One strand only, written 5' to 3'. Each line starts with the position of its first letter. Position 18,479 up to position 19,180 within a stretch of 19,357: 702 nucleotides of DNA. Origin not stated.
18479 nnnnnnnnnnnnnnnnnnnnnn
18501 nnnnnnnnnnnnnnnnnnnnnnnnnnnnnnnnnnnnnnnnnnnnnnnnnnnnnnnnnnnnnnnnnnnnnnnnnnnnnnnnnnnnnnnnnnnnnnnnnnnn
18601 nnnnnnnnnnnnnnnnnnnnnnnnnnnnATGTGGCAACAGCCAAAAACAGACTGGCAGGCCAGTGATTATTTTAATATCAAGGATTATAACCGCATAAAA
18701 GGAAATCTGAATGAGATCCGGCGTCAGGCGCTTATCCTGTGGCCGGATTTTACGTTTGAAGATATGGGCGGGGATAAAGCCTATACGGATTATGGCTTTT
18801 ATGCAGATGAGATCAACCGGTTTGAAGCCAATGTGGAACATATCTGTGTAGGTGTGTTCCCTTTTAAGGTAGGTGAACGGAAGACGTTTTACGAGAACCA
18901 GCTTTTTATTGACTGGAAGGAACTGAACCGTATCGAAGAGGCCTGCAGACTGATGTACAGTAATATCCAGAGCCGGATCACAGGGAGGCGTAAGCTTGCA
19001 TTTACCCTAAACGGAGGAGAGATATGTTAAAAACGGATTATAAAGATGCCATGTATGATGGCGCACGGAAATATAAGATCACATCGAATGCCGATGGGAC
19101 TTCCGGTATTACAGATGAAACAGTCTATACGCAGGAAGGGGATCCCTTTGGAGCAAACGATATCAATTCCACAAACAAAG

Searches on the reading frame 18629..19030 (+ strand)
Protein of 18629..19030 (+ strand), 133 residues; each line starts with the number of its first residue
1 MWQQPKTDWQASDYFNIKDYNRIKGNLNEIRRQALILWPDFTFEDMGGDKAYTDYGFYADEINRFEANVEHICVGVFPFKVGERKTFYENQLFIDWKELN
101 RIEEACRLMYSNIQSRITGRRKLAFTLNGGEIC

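Call 5: search_protein_families(library=pfam, proteins=[window:18629-19030:+], max_evalue=0.01)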
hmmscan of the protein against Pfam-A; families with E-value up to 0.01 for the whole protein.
window:18629-19030:+ (133 aa): 0 families

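Call 6: search_protein_families(library=phrogs, proteins=[window:18629-19030:+], max_evalue=0.001)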
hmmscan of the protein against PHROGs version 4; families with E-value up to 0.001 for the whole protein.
window:18629-19030:+ (133 aa): 1 family
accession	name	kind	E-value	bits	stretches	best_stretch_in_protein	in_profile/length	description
phrog_18725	-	unknown function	2.1e-45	155.3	1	1-132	1-131/132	-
